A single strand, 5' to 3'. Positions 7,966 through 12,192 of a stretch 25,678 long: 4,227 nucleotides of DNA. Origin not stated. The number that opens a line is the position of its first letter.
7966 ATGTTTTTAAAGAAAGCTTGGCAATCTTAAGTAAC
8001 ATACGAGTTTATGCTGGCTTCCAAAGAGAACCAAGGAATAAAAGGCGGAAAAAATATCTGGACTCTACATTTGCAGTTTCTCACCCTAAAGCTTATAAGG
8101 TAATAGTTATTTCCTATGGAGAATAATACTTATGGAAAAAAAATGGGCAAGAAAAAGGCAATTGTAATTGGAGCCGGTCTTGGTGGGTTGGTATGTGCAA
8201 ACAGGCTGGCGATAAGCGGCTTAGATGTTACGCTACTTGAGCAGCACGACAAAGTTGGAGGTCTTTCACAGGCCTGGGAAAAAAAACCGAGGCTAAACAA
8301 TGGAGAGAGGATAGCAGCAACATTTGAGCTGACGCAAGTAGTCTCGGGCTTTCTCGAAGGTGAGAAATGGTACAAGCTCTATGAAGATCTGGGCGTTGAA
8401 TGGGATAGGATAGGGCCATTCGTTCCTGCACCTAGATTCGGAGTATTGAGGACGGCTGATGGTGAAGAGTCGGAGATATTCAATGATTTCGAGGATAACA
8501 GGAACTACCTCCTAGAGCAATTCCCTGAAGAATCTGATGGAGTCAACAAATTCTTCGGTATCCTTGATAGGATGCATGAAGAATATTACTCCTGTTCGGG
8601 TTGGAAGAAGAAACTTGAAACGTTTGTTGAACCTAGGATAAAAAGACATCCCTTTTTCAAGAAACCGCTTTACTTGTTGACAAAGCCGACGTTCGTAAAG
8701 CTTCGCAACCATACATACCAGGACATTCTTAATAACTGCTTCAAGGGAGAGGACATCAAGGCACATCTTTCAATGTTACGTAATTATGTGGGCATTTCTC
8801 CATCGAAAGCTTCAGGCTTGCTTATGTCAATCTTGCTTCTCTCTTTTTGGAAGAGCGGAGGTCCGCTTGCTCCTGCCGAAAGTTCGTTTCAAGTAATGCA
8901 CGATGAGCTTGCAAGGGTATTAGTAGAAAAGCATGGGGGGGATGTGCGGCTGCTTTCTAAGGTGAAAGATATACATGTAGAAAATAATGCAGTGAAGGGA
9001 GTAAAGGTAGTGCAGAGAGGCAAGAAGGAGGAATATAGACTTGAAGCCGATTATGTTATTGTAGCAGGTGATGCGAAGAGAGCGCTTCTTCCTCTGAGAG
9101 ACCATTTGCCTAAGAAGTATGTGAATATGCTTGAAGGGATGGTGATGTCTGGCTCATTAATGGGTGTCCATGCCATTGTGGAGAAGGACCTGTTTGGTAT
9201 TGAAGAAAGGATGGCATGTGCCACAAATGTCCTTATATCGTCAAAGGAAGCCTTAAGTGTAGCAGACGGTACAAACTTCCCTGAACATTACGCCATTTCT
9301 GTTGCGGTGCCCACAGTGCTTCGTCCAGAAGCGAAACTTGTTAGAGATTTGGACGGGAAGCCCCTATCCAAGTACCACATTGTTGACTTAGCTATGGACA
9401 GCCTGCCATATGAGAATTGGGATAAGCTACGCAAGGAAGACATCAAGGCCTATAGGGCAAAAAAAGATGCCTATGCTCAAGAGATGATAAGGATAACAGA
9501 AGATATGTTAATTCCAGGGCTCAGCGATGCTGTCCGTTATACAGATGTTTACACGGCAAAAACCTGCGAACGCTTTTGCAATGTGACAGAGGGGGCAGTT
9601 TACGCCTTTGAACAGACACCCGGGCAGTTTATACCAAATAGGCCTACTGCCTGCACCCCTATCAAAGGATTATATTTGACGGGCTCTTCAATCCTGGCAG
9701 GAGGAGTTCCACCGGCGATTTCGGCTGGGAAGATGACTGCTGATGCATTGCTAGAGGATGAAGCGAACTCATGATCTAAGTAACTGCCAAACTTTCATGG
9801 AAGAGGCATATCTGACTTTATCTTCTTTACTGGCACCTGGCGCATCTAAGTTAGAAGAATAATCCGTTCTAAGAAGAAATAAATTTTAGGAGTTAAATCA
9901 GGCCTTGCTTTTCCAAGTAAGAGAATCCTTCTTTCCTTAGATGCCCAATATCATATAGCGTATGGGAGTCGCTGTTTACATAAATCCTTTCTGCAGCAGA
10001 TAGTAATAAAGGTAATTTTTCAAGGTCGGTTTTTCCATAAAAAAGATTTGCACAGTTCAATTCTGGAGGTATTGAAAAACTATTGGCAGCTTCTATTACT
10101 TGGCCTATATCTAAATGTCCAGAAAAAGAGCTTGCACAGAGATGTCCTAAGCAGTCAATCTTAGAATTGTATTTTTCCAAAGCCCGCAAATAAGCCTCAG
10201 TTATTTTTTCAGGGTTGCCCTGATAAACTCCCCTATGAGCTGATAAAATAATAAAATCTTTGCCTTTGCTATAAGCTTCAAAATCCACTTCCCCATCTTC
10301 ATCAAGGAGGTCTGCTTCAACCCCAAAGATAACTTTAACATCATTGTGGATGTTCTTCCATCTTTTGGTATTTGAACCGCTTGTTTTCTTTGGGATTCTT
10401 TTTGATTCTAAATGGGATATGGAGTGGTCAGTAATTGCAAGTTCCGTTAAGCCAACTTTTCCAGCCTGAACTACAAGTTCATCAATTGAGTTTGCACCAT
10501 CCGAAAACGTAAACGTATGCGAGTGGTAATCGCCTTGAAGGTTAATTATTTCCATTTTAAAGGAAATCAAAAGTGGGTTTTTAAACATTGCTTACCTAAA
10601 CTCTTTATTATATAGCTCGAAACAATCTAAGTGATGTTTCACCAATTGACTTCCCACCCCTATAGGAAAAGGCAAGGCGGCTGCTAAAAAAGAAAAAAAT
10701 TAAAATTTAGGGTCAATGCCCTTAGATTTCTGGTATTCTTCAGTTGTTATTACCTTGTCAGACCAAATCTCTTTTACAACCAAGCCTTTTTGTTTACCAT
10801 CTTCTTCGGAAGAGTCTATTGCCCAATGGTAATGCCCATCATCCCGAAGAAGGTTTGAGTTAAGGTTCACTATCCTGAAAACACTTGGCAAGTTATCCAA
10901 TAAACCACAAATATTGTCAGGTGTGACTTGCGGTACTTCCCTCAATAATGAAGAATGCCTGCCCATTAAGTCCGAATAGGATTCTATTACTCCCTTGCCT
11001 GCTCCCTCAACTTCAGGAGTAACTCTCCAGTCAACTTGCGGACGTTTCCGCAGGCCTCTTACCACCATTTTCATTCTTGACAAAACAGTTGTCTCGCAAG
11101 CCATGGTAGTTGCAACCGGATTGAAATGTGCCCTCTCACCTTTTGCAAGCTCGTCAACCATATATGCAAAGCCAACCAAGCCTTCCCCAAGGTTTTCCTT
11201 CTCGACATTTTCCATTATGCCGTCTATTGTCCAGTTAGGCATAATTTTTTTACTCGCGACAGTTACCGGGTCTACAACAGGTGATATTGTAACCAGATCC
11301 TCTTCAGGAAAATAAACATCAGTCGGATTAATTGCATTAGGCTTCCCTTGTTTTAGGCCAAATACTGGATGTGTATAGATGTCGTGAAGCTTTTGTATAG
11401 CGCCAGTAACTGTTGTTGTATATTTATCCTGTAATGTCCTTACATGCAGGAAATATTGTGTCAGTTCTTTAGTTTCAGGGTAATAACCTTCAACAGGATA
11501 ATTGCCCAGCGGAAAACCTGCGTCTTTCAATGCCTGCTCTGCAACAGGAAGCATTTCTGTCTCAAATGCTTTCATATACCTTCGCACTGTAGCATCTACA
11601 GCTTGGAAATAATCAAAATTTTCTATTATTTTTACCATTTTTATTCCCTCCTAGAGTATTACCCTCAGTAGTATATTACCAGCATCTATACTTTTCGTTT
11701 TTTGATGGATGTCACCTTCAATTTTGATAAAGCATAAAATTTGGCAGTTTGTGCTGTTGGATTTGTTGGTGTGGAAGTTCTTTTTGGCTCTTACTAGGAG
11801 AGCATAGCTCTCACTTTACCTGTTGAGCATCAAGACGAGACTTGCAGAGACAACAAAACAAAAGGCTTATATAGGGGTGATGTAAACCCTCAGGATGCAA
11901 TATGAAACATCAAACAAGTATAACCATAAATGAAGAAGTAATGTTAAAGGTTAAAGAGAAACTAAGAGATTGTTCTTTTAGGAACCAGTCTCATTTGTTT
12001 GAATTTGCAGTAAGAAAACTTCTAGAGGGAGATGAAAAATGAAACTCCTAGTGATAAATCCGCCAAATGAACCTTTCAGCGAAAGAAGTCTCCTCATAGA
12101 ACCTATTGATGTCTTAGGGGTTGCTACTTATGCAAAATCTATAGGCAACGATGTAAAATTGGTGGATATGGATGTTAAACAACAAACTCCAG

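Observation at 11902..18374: AT-rich operon combining two radical SAM enzymes, a CoaE-like kinase, a DUF3419 enzyme, a CphA-type ATP-grasp ligase and a methyltransferase with a (S/N)GES-repeat protein: candidate undescribed peptide/scaffold-modification system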

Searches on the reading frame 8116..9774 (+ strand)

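Call 62: search_protein_families(library=pfam, proteins=[window:8116-9774:+], max_evalue=0.001)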
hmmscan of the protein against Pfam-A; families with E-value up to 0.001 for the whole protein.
window:8116-9774:+ (552 aa): 9 families
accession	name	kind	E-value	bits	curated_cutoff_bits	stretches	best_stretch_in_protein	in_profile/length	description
PF01593.30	Amino_oxidase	-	1.2e-18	68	19.8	1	22-358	1-294/443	Flavin containing amine oxidoreductase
PF13450.12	NAD_binding_8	-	3.8e-10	40.3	21.9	1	17-63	1-48/68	NAD(P)-binding Rossmann-like domain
PF01266.30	DAO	-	2.7e-09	37.5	27.9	1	15-114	2-93/353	FAD dependent oxidoreductase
PF00890.30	FAD_binding_2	-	5e-09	36.3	20.4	1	15-51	2-38/414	FAD binding domain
PF01494.25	FAD_binding_3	-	4.5e-07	29.9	22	1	14-53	3-42/349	FAD binding domain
PF07992.20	Pyr_redox_2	-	6.1e-07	29.6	26.1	1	14-45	2-33/291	Pyridine nucleotide-disulphide oxidoreductase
PF12831.13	FAD_oxidored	-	1.9e-05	24.6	27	0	16-51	3-38/416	FAD dependent oxidoreductase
PF03486.20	HI0933_like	-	0.00018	21.5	50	0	14-48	2-36/244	HI0933-like protein Rossmann domain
PF00070.33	Pyr_redox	-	0.00025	21.9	22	0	14-48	1-35/82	Pyridine nucleotide-disulphide oxidoreductase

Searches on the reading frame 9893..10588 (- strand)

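Call 4: search_protein_families(library=pfam, proteins=[window:9893-10588:-], max_evalue=0.01)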
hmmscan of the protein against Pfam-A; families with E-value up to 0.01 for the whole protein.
window:9893-10588:- (231 aa): 1 family
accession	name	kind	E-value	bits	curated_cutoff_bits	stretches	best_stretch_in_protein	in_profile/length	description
PF02811.25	PHP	-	4.7e-14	53.5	26.4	1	20-160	1-130/164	PHP domain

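Call 6: search_protein_families(library=padloc, proteins=[window:9893-10588:-], max_evalue=0.01)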
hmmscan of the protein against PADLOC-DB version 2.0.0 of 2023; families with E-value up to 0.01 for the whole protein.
window:9893-10588:- (231 aa): 0 families

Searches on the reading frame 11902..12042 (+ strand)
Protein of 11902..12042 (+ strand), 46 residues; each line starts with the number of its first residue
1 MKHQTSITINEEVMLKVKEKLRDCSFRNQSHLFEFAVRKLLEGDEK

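Call 5: search_protein_families(library=ncbifam, proteins=[window:11902-12042:+], max_evalue=0.01)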
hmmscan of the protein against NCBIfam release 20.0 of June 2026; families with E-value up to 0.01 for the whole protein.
window:11902-12042:+ (46 aa): 0 families

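Call 6: search_protein_families(library=padloc, proteins=[window:11902-12042:+], max_evalue=0.01)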
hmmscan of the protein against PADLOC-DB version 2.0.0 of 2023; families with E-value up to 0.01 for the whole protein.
window:11902-12042:+ (46 aa): 0 families

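Call 54: search_protein_families(library=pfam, proteins=[window:11902-12039:+], max_evalue=5)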
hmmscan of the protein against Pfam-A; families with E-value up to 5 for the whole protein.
window:11902-12039:+ (46 aa): 0 families
